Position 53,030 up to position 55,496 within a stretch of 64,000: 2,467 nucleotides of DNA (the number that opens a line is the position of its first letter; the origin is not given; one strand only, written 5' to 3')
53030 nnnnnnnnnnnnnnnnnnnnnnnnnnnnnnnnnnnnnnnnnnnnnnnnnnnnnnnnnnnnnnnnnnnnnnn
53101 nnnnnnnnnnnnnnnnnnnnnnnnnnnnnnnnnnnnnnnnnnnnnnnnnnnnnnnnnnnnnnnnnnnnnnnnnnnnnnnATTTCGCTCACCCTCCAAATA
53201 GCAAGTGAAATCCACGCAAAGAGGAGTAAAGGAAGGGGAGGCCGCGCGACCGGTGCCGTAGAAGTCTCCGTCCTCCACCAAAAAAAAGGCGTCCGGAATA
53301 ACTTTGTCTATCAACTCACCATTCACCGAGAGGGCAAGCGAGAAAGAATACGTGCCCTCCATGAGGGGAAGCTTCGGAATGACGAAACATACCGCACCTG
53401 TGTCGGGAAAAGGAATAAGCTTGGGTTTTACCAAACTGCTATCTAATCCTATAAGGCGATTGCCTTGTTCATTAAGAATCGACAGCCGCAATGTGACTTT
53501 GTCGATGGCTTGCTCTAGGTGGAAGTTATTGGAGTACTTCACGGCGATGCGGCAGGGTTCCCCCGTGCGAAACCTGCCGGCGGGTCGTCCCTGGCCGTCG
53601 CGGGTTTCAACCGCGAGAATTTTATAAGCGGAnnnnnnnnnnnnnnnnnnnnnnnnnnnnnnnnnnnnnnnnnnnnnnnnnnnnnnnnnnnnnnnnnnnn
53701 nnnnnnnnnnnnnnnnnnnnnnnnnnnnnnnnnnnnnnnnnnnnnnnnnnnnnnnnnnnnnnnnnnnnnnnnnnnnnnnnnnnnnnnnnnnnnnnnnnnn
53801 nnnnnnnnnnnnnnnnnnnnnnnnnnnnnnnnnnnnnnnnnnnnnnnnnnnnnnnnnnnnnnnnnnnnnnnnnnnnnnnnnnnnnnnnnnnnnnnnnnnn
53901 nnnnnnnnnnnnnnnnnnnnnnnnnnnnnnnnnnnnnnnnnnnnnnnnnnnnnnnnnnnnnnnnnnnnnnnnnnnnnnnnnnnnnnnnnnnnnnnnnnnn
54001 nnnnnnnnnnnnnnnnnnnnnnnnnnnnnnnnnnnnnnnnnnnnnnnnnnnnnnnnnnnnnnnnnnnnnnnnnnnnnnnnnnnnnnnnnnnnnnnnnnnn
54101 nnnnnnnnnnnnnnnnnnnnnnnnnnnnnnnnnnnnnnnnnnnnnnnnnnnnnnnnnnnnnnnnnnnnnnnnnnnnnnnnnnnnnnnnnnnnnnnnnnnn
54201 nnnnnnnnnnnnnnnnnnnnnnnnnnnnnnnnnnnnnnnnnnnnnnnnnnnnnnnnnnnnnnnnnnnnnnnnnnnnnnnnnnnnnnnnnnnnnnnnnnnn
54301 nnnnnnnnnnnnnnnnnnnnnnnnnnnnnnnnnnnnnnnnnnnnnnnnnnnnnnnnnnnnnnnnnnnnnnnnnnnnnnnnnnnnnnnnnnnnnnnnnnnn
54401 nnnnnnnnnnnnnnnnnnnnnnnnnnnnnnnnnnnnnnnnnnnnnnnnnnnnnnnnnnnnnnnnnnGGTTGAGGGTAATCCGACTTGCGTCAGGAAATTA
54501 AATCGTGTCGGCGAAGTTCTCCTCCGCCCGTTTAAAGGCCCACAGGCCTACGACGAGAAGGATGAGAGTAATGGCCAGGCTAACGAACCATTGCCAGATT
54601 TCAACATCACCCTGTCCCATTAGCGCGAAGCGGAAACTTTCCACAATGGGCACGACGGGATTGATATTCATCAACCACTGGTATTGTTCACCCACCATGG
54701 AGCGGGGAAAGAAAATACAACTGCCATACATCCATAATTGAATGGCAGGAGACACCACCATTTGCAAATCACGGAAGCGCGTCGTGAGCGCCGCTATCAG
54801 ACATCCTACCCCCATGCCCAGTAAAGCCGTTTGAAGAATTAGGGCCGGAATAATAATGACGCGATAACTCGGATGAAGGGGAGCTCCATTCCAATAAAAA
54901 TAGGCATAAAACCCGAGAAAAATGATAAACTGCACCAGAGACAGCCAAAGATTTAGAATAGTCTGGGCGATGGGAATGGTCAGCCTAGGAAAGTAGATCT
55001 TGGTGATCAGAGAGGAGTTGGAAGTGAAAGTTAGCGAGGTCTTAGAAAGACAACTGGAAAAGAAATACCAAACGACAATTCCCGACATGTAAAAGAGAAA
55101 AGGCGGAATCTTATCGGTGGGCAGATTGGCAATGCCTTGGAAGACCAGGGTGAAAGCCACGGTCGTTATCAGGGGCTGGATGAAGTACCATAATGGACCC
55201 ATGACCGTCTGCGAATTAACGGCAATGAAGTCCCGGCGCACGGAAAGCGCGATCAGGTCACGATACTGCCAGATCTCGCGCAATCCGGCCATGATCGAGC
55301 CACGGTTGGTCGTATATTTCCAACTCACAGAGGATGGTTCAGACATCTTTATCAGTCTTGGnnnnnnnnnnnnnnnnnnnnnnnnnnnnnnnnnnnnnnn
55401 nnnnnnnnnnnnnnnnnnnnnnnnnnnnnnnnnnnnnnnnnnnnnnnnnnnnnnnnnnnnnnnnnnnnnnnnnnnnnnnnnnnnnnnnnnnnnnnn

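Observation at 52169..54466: Wzt ABC-exporter ATPase carries three tandem C-terminal reader-like modules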

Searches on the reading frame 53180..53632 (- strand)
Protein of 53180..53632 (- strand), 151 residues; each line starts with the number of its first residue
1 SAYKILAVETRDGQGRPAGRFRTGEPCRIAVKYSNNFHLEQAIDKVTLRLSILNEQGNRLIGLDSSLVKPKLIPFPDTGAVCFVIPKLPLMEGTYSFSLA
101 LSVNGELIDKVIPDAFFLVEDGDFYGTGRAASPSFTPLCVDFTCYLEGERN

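Call 6: search_protein_families(library=pfam, proteins=[window:53180-53632:-], max_evalue=1)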
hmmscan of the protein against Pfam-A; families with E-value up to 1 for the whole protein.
seq(151 aa): 1 family
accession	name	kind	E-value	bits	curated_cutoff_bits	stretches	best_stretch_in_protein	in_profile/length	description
PF14524.12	Wzt_C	-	7.3e-12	45.9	30.4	1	4-105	11-110/143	Wzt C-terminal domain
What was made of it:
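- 53189..53632 (-): Module M1, aa 279-426: the NBD-proximal Wzt_C domain and the most conserved module. Pfam Wzt_C 45.9 bits on its own (call 6).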

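Call 20: search_solved_structures(query=A1, max_evalue=1, show_alignments=2)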
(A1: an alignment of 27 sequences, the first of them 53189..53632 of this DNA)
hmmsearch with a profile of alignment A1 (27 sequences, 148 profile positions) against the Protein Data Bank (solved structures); distinct sequences matched with E-value up to 1: 6.
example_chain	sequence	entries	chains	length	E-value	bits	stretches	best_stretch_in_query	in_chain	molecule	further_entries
8dky_A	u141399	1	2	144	2.9e-08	36.5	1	5-120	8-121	ABC transporter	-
6o14_A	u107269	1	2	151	3.3e-08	36.3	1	5-120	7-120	ABC transporter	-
7k2t_A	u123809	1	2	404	2.7e-07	33.4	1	5-120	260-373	ABC transporter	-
8dku_A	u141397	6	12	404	2.7e-07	33.3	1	5-120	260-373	ABC transporter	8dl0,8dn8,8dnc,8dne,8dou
2yn3_A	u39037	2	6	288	0.8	12.4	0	54-102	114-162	PUTATIVE INNER MEMBRANE PROTEIN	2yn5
5hno_A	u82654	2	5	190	0.8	12.4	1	20-102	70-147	ABC type transport system putative ATP binding protein | ABC transporter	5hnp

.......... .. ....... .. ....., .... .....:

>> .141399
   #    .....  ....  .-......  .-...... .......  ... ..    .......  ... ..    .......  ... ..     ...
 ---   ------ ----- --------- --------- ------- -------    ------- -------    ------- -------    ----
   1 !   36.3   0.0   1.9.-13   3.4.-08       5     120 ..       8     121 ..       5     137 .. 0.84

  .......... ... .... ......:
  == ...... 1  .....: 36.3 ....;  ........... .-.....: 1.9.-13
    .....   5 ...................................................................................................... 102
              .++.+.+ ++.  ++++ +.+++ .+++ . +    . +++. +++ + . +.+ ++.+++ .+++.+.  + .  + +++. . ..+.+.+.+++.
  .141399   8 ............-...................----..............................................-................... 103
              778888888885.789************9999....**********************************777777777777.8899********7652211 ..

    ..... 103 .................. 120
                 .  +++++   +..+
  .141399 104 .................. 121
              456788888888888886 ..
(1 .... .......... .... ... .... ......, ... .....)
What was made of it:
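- Closest known: Aquifex aeolicus WzmWzt O-antigen ABC transporter. Different: By the HMM alignment the modules lack the 4-residue trap-loop insertion and the cap-stacking Trp362 (call 20).
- Closest known: Klebsiella pneumoniae O12 / Raoultella terrigena Wzt CBD. Different: Sequence similarity is marginal (E 0.8, call 20).
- The module profile hits the Aquifex CBD (6O14, 8DKY, 7K2T) at E about 3e-8 (call 20). The pocket mapping uses an alignment at about 20% identity, and the modules lack the Aquifex trap-loop insertion (call 20).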

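Call 27: search_protein_representatives(alignment_id=A1)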
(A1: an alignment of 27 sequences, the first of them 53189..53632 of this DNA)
Query: 27 sequences, 148 profile positions. Proteins with E-value up to 0.001 (for the whole library): 4878; up to 1e-10: 2015; up to 1e-30: 24. The best 150 are listed.
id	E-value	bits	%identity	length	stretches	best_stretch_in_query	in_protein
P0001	7.2e-177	596.6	-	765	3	2-147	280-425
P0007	1.4e-113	391.2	-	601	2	2-148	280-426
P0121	4.6e-44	165.7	-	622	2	2-145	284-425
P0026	2.2e-38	147.3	-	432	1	2-146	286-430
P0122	5.4e-37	142.8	-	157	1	3-145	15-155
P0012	7.4e-35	135.8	-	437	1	2-145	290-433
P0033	3.5e-34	133.6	-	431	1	9-147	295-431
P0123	7.1e-34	132.6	-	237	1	3-147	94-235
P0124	1.6e-33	131.4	-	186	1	3-147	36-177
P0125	4.6e-33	130.0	-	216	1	3-146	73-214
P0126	6.4e-33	129.5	-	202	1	3-144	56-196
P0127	7.5e-33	129.3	-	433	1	3-147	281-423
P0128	8.6e-33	129.1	-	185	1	3-145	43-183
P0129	8.8e-33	129.1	-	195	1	2-147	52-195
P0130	1.0e-32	128.9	-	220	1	3-146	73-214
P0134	2.0e-31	124.7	-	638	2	8-145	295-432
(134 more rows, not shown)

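Call 28: predict_structure(alignment_id=A1)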
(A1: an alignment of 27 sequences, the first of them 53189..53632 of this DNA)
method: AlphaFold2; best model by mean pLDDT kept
length: 148 residues; sequences in the alignment: 27
mean_pLDDT: 93.7   pTM: 0.88
mean pLDDT of the five models: 93.7, 92.8, 92.6, 92.6, 91.8
residues with pLDDT >= 90: 126; 70-90: 21; 50-70: 1; < 50: 0
segments of 3 or more residues with pLDDT < 50: none
pLDDT, mean of each block of 10 residues (from residue 1): 94 97 97 90 95 96 95 95 97 97 96 97 90 76 93
secondary structure, 60 per line:
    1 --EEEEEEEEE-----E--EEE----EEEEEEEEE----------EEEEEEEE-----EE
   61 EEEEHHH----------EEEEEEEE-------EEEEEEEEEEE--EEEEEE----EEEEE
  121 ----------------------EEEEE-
elements in order: E3-11 E20-22 E27-35 E46-53 E59-64 E78-85 E93-103 E106-111 E116-120 E143-147
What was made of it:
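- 53189..53632 (-): AF2 pLDDT 93.7 (call 28).
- The M1 model has pLDDT 93.7 (call 28).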

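Call 30: find_homologous_proteins(query=A1, max_evalue=0.00001)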
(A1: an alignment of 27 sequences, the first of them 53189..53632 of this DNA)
Query A1 (27 sequences) (148 aa, profile of the alignment): 21 proteins with E <= 0.00001 among 2613 candidates.
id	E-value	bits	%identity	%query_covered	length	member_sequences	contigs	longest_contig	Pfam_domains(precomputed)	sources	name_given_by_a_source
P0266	8.9e-39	150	26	84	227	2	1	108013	PF14524.13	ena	-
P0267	4.3e-29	119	24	93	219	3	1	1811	PF14524.13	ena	-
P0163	6.1e-29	118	29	88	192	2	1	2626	PF14524.13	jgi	jgi:lipopolysaccharide transport system ATP-binding protein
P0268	7.5e-29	118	28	62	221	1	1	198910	PF14524.13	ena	-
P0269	2.0e-28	117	29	95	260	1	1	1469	PF14524.13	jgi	jgi:lipopolysaccharide transport system ATP-binding protein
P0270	5.5e-28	115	31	93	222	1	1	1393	PF14524.13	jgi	jgi:lipopolysaccharide transport system ATP-binding protein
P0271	2.2e-27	113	27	81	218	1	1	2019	PF14524.13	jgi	jgi:lipopolysaccharide transport system ATP-binding protein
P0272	2.6e-27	113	34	45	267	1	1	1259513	PF14524.13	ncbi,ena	-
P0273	1.0e-26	111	30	84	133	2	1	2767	PF14524.13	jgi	jgi:lipopolysaccharide transport system ATP-binding protein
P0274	3.7e-26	109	24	82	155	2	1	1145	PF14524.13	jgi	jgi:hypothetical protein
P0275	5.0e-26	109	24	81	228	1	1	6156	PF14524.13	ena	-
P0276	5.6e-26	109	30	95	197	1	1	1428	PF14524.13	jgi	jgi:lipopolysaccharide transport system ATP-binding protein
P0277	1.6e-25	107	32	62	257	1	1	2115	PF14524.13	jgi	jgi:lipopolysaccharide transport system ATP-binding protein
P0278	9.8e-25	105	27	93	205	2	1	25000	PF14524.13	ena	-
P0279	1.9e-24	104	23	80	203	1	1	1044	PF14524.13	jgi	jgi:lipopolysaccharide transport system ATP-binding protein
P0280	5.6e-24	102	25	82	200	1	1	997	PF14524.13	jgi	jgi:lipopolysaccharide transport system ATP-binding protein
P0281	4.8e-23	99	30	53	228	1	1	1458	PF14524.13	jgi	jgi:lipopolysaccharide transport system ATP-binding protein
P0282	3.7e-22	96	29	66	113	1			PF14524.13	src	-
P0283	2.2e-21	94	30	69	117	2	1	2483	PF14524.13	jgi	jgi:lipopolysaccharide transport system ATP-binding protein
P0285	8.3e-20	89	31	64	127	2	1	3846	PF14524.13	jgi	jgi:hypothetical protein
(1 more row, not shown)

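Call 37: fold_search(model_id=the predicted structure, library=pdb)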
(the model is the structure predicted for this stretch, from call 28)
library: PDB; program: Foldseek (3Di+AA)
matches with E <= 10: 1364; with E <= 0.001: 19
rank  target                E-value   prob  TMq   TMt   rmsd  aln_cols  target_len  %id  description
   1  8dl0_A                8.7e-07  1.00  0.64  0.27   2.9       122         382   19  CryoEM structure of the nucleotide-free and open channel A.aeolicus WzmWzt transporter (released 2022-09-21)
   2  7k2t_C                3.0e-06  1.00  0.58  0.25   3.5       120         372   22  Mg2+/ATP-bound structure of the full-length WzmWzt O antigen ABC transporter in lipid nanodiscs (released 2021-01-13)
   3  7k2t_A                3.8e-06  1.00  0.61  0.26   3.0       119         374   21  Mg2+/ATP-bound structure of the full-length WzmWzt O antigen ABC transporter in lipid nanodiscs (released 2021-01-13)
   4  8dky_A                4.0e-06  1.00  0.67  0.68   2.3       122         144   20  Crystal structure of the Aquifex aeolicus Wzt Carbohydrate Binding Domain bound to 3-O-methyl-D-mannose (released 2022-09-21)
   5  6o14_B                4.4e-06  1.00  0.61  0.63   3.4       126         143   18  Crystal structure of the Aquifex aeolicus Wzt Carbohydrate Binding Domain (released 2020-01-15)
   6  2r5o_B                7.2e-06  1.00  0.65  0.59   3.5       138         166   20  Crystal structure of the C-terminal domain of wzt (released 2007-12-25)
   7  6o14_A                8.0e-06  1.00  0.61  0.62   3.2       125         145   19  Crystal structure of the Aquifex aeolicus Wzt Carbohydrate Binding Domain (released 2020-01-15)
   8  8dne_A                8.0e-06  1.00  0.56  0.24   4.8       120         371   20  CryoEM structure of the A.aeolicus WzmWzt transporter bound to ATP (released 2022-09-21)
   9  8dl0_C                8.5e-06  1.00  0.65  0.27   2.7       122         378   19  CryoEM structure of the nucleotide-free and open channel A.aeolicus WzmWzt transporter (released 2022-09-21)
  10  5hnp_A                9.5e-06  1.00  0.67  0.62   3.8       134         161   15  The structure of the kdo-capped saccharide binding subunit of the O-12 specific ABC transporter, Wzt (released 2016-03-09)
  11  8dne_C                9.5e-06  1.00  0.54  0.24   4.0       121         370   21  CryoEM structure of the A.aeolicus WzmWzt transporter bound to ATP (released 2022-09-21)
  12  5hno_A                1.0e-05  1.00  0.68  0.62   3.6       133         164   16  The structure of the kdo-capped saccharide binding subunit of the O-12 specific ABC transporter, Wzt (released 2016-03-09)
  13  8dku_A                1.1e-05  1.00  0.62  0.25   3.1       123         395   20  CryoEM structure of the A. aeolicus WzmWzt transporter bound to the native O antigen (released 2022-09-21)
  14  5hno_B                1.2e-05  1.00  0.64  0.57   3.4       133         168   15  The structure of the kdo-capped saccharide binding subunit of the O-12 specific ABC transporter, Wzt (released 2016-03-09)
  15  2r5o_A                1.9e-05  1.00  0.66  0.59   3.7       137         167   18  Crystal structure of the C-terminal domain of wzt (released 2007-12-25)
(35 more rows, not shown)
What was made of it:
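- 53189..53632 (-): The top 17 Foldseek PDB hits are all Wzt CBDs (call 37).
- On Wzt_C carbohydrate-binding domain (Pfam PF14524): M1: pLDDT 93.7 (call 28), and the top 17 Foldseek hits are all Wzt CBDs (call 37).
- Closest known: Klebsiella pneumoniae O12 / Raoultella terrigena Wzt CBD. Same: It has the same fold (Foldseek E about 1e-5, TM 0.64-0.68, call 37).
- All of its top 17 PDB fold hits are Wzt CBDs, including 2R5O and 5HNO/5HNP, with TM 0.54-0.68 (call 37).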

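Call 43: find_related_loci(query=A2, collection=metagenome_contigs, flank=10000)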
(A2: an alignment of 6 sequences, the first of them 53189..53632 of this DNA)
Query A2 (148 aa) in metagenome_contigs; peptide patterns used: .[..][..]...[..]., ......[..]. (x = any residue, [..] = any of these).
600 stretches matched a pattern (row limit reached: there are more); 62 encode a relative of the query (tblastn E <= 1e-3); 62 distinct loci.
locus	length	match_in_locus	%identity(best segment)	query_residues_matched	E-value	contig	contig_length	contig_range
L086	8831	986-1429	89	1-148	5e-88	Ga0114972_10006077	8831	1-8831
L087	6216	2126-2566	77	1-147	2e-76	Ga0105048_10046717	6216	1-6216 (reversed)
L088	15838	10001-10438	71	2-147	3e-68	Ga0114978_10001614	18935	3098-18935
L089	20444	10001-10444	85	1-148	3e-84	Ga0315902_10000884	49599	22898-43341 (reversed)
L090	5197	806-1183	34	8-135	1e-16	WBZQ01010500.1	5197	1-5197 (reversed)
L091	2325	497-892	29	8-143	1e-15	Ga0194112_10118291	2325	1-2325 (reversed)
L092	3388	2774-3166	28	18-148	1e-12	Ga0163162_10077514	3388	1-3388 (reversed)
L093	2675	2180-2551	32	9-129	1e-12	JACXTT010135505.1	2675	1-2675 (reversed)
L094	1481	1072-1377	33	24-129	2e-12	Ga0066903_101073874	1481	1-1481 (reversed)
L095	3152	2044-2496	28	4-145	4e-12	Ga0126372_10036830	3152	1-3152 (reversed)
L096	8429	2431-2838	29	4-141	1e-11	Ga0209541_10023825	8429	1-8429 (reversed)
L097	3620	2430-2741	30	45-148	2e-11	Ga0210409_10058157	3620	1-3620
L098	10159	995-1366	31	4-129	3e-11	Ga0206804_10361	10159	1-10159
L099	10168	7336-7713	27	4-130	3e-11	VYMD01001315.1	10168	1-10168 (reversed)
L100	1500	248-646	27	14-148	4e-11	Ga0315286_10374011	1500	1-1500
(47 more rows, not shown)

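Call 63: find_encoding_contigs(protein=P0121, flank=8000, max_places=2)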
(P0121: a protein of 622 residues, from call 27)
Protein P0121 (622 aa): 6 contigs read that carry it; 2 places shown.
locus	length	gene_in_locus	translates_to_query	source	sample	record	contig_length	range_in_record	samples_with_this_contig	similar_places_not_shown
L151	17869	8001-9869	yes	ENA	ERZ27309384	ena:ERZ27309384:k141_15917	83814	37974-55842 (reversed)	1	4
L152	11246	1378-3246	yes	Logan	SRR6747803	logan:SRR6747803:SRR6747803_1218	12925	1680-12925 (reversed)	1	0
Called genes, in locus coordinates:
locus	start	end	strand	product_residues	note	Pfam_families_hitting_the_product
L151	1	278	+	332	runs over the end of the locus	PF00756:Esterase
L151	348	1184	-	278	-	-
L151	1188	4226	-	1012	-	-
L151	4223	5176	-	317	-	-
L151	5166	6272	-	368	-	PF01467:CTP_transf_like, PF13489:Methyltransf_23, PF13649:Methyltransf_25, PF13847:Methyltransf_31, PF08241:Methyltransf_11, PF08242:Methyltransf_12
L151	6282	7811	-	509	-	-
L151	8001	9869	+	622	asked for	PF00005:ABC_tran (weak), PF14524:Wzt_C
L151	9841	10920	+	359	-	PF01370:Epimerase, PF04321:RmlD_sub_bind, PF01073:3Beta_HSD (weak), PF16363:GDP_Man_Dehyd, PF02719:Polysacc_synt_2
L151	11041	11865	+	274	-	PF00483:NTP_transferase, PF12804:NTP_transf_3 (weak)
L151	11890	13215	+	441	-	PF01041:DegT_DnrJ_EryC1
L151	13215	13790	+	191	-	PF00908:dTDP_sugar_isom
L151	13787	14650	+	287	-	PF01370:Epimerase, PF16363:GDP_Man_Dehyd (weak)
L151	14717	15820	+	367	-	PF00535:Glycos_transf_2 (weak)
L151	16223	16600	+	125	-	PF25487:ETR1_N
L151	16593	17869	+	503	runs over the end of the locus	PF00989:PAS, PF13426:PAS_9, PF00512:HisKA, PF02518:HATPase_c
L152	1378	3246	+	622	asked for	PF00005:ABC_tran (weak), PF14524:Wzt_C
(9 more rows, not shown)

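Call 75: search_protein_families(library=pfam, proteins=[P0121, P0134], max_evalue=0.00001)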
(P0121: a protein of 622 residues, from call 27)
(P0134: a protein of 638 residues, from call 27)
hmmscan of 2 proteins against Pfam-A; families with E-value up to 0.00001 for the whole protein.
P0121 (622 aa): 2 families
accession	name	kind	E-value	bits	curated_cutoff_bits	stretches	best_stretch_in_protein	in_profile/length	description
PF14524.12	Wzt_C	-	2.9e-18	66.7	30.4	2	278-382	3-106/143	Wzt C-terminal domain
PF00005.33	ABC_tran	-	5.2e-06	27.5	25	1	51-152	2-102/137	ABC transporter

P0134 (638 aa): 1 family
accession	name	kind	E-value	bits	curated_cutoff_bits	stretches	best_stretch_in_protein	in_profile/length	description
PF14524.12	Wzt_C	-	4.4e-10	40.2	30.4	1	283-403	3-121/143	Wzt C-terminal domain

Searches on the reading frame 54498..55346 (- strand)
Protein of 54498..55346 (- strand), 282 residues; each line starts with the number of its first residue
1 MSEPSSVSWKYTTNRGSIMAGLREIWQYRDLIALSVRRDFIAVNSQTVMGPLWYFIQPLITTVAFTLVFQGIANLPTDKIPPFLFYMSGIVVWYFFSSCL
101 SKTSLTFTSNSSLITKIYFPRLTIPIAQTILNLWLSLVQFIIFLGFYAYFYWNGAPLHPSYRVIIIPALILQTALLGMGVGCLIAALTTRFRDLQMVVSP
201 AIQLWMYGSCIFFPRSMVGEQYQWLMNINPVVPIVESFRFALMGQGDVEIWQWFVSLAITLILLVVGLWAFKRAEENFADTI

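Call 22: search_protein_families(library=pfam, proteins=[window:54498-55346:-], max_evalue=0.001)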
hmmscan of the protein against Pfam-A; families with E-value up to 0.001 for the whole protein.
window:54498-55346:- (282 aa): 2 families
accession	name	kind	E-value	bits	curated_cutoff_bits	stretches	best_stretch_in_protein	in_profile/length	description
PF01061.29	ABC2_membrane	-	3.1e-18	66.5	26.9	1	33-241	4-209/211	ABC-2 type transporter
PF12698.13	ABC2_membrane_3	-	6.1e-06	26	31.6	1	83-268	163-345/347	ABC-2 family transporter protein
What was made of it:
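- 54498..55346 (-): wzm: ABC-2 permease partner, 31 nt upstream of wzt. Pfam ABC2_membrane, 66.5 bits (call 22).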
